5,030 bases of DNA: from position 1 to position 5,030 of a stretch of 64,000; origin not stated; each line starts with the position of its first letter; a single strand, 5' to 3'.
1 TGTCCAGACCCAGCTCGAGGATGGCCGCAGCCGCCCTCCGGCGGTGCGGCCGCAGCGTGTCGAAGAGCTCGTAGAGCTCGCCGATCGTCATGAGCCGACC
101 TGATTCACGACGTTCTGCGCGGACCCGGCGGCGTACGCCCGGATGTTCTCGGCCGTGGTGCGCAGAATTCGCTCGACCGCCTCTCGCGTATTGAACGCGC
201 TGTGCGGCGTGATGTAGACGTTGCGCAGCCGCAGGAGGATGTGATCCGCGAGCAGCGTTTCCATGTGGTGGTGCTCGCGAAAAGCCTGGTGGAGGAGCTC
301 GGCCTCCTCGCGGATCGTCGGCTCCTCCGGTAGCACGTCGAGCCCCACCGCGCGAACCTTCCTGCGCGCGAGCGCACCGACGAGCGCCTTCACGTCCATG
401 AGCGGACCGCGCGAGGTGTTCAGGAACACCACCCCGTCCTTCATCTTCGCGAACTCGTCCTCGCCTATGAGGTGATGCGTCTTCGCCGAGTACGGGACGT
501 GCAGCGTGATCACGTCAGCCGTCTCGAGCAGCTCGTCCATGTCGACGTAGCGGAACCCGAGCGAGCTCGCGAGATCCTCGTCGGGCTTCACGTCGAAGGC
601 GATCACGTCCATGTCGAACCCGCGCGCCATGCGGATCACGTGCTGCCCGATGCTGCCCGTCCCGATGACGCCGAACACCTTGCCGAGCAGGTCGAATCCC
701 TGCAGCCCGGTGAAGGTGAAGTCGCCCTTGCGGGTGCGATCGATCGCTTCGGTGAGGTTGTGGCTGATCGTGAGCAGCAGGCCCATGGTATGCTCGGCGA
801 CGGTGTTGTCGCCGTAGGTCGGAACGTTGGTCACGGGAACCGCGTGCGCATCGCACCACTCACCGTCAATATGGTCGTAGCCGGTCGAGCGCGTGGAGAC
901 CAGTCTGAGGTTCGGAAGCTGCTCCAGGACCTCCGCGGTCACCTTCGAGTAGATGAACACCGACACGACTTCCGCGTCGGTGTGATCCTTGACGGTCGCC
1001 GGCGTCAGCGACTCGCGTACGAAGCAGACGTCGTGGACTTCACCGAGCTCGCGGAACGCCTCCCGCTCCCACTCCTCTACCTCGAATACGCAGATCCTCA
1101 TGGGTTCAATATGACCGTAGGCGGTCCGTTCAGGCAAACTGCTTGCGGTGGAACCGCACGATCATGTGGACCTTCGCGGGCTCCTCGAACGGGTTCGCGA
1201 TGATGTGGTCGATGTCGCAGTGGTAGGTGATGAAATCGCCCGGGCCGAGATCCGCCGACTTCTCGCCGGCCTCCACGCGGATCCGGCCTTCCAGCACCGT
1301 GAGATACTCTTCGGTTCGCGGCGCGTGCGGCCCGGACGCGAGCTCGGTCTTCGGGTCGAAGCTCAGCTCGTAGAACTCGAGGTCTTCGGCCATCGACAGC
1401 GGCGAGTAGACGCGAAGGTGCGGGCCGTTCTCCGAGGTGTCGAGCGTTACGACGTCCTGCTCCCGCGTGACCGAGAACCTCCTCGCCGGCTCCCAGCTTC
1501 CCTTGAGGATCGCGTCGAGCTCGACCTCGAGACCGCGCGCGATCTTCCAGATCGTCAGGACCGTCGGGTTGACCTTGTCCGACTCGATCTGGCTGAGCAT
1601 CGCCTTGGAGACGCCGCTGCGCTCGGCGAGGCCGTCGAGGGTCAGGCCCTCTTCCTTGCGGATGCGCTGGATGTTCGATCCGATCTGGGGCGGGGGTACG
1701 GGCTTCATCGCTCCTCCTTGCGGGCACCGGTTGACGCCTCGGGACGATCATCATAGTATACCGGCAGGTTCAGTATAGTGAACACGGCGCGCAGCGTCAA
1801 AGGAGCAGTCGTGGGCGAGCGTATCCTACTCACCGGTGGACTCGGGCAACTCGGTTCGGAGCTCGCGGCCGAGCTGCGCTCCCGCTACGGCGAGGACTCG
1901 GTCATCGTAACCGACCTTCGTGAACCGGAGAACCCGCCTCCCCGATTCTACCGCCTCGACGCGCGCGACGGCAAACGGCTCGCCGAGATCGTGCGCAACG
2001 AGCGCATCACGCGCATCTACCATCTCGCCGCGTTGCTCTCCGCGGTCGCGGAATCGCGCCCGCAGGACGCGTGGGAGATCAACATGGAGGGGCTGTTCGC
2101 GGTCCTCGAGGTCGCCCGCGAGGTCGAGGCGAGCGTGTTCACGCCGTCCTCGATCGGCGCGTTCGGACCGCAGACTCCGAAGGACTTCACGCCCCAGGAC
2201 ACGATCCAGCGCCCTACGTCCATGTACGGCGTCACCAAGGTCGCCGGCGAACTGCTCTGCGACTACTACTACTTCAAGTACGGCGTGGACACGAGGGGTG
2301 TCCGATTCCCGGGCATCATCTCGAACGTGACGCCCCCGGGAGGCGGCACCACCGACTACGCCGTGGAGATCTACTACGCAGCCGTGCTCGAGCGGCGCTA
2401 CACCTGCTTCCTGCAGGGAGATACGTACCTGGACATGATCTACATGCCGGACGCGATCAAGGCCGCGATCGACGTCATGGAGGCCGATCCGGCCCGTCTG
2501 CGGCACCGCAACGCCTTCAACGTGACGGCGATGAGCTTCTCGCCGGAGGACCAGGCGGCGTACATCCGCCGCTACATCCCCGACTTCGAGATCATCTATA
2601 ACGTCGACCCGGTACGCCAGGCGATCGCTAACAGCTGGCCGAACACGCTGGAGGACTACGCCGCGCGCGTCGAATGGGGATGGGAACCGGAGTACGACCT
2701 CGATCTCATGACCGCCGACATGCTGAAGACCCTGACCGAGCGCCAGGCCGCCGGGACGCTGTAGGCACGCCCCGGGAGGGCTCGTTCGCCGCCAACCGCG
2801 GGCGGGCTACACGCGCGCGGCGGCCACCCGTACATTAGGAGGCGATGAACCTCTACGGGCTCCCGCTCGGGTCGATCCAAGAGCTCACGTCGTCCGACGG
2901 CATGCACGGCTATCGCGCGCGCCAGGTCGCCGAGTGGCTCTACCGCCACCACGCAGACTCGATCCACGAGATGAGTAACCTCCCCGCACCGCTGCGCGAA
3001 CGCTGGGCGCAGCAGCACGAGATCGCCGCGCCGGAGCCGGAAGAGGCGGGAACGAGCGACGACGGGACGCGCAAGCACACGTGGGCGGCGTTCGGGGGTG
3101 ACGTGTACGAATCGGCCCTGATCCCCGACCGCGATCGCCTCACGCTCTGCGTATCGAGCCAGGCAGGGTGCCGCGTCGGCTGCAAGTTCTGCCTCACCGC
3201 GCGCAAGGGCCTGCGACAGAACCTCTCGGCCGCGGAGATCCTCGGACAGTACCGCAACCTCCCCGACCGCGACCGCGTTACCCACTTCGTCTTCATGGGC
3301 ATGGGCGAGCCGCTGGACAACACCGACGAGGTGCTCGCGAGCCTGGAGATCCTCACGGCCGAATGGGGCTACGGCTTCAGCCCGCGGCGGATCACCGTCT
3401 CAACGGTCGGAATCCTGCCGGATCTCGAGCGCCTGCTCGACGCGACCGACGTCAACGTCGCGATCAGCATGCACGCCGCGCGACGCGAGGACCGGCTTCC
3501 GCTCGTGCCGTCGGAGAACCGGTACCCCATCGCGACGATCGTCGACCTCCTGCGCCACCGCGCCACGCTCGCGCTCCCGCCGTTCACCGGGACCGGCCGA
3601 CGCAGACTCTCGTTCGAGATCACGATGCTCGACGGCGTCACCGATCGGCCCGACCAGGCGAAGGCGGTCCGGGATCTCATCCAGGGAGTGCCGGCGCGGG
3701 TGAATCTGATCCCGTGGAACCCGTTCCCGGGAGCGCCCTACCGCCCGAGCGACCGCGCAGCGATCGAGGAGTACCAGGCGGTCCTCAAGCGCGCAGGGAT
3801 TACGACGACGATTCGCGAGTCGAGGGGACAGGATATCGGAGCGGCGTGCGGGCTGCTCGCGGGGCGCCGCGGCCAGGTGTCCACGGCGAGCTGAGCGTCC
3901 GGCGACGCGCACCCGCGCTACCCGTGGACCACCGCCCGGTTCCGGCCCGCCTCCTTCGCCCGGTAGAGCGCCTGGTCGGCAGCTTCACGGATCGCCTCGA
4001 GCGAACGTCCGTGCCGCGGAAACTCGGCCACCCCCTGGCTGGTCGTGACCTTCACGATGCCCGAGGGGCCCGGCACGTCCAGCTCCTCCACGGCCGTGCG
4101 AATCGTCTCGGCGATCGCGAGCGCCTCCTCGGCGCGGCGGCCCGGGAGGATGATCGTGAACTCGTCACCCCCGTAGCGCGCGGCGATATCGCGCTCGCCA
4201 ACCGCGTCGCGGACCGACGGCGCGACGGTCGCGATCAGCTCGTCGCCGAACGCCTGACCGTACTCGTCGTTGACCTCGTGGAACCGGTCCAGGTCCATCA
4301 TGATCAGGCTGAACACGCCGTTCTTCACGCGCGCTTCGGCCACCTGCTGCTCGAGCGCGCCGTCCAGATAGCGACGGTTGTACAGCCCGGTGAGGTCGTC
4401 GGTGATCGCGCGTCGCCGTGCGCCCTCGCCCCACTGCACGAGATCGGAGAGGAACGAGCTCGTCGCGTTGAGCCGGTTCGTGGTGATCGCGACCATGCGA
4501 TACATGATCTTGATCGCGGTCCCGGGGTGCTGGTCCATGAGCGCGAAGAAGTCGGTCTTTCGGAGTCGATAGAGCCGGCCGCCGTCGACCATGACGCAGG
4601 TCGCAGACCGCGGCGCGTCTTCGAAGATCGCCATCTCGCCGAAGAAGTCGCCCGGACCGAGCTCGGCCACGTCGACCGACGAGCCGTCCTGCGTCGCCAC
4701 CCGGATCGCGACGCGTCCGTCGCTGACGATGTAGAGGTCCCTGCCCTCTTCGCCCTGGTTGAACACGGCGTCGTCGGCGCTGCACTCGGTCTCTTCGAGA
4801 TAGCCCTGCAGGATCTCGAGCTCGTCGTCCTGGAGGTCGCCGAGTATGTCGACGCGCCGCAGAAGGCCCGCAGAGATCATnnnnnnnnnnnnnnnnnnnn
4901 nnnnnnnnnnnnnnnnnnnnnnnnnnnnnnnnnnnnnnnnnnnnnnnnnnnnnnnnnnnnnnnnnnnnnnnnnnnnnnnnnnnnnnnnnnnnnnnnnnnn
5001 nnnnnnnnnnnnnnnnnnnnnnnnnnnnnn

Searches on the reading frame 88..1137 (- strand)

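Call 39: search_protein_families(library=pfam, proteins=[window:88-1137:-], max_evalue=0.00001)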
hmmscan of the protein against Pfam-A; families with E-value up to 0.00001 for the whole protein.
window:88-1137:- (349 aa): 2 families
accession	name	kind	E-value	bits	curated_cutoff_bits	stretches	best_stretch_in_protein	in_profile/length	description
PF02826.25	2-Hacid_dh_C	-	1.3e-50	171.7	25.1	1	118-314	1-178/178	D-isomer specific 2-hydroxyacid dehydrogenase, NAD binding domain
PF00389.36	2-Hacid_dh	-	2.9e-32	111.6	24.6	1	18-345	4-134/134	D-isomer specific 2-hydroxyacid dehydrogenase, catalytic domain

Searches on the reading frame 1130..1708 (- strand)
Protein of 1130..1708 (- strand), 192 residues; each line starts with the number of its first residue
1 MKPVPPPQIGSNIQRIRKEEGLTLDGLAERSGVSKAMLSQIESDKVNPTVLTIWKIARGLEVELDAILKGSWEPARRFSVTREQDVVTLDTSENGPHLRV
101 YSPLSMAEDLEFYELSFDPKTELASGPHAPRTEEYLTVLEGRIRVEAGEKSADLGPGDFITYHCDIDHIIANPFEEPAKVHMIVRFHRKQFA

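Call 39: search_protein_families(library=pfam, proteins=[window:1130-1708:-], max_evalue=0.00001)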
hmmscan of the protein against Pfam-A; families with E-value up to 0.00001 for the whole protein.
window:1130-1708:- (192 aa): 4 families
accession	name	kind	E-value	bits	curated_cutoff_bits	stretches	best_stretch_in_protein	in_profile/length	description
PF01381.28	HTH_3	-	2.5e-14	53.5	23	1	13-66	1-54/55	Helix-turn-helix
PF07883.17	Cupin_2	-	1.9e-10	40.7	27.2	1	122-183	9-69/70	Cupin domain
PF12844.13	HTH_19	-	5e-08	33.2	30.2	1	10-70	1-61/64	Helix-turn-helix domain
PF13560.12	HTH_31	-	2.4e-06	28.2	27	1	10-63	3-57/64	Helix-turn-helix domain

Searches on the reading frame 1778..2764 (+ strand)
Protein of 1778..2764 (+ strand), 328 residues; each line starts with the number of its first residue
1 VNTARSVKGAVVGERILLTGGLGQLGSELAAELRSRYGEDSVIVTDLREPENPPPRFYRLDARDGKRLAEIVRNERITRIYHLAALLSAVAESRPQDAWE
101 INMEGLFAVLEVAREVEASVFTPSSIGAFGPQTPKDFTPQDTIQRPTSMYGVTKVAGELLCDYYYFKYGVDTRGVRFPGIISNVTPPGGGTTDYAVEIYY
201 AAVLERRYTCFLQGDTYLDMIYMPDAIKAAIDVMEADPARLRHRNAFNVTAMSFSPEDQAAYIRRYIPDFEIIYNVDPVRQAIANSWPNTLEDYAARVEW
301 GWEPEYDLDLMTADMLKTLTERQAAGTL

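Call 39: search_protein_families(library=pfam, proteins=[window:1778-2764:+], max_evalue=0.00001)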
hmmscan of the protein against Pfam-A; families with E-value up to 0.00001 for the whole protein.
window:1778-2764:+ (328 aa): 5 families
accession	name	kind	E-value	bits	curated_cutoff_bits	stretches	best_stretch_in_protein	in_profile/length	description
PF01370.27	Epimerase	-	6.3e-27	95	20.9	1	16-248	1-238/240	NAD dependent epimerase/dehydratase family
PF16363.11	GDP_Man_Dehyd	-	3.4e-19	69.9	27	1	17-238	1-241/332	GDP-mannose 4,6 dehydratase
PF04321.23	RmlD_sub_bind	-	2.8e-16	59.9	27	1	15-159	2-134/287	RmlD substrate binding domain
PF07993.18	NAD_binding_4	-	2.3e-06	27.4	20.1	0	75-221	87-249/258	Male sterility protein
PF02719.21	Polysacc_synt_2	-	5.8e-06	26.1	20.2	0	61-162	62-150/293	Polysaccharide biosynthesis protein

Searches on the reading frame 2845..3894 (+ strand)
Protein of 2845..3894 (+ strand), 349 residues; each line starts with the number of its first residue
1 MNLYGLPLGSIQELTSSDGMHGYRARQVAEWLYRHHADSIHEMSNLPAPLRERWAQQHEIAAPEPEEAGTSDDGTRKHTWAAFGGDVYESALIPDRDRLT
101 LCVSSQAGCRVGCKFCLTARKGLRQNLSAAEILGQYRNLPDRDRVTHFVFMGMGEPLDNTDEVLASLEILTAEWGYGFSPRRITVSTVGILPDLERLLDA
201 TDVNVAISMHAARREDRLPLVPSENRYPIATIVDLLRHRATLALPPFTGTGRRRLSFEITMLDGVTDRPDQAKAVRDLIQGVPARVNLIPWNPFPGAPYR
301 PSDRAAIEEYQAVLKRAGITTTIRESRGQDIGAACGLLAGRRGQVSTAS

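Call 6: search_protein_families(library=pfam, proteins=[window:2845-3894:+], max_evalue=0.0001)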
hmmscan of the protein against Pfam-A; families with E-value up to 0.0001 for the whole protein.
window:2845-3894:+ (349 aa): 2 families
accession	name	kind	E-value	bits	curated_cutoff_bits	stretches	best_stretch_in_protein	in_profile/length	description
PF04055.27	Radical_SAM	-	2.4e-14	54.3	29.5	1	104-238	2-135/166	Radical SAM superfamily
PF21016.3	RlmN_N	-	6.2e-11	42.3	24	1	1-60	1-60/60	Ribosomal RNA large subunit methyltransferase N-terminal domain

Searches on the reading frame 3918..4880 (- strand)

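Call 6: search_protein_families(library=pfam, proteins=[window:3918-4880:-], max_evalue=0.0001)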
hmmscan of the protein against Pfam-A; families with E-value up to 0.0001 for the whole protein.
window:3918-4880:- (320 aa): 2 families
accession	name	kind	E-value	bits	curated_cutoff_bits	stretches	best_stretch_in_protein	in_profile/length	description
PF00990.26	GGDEF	-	1.1e-45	155.8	23.8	1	158-315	1-161/161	Diguanylate cyclase, GGDEF domain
PF00027.35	cNMP_binding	-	9.4e-23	80.4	27.5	1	33-118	4-89/89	Cyclic nucleotide-binding domain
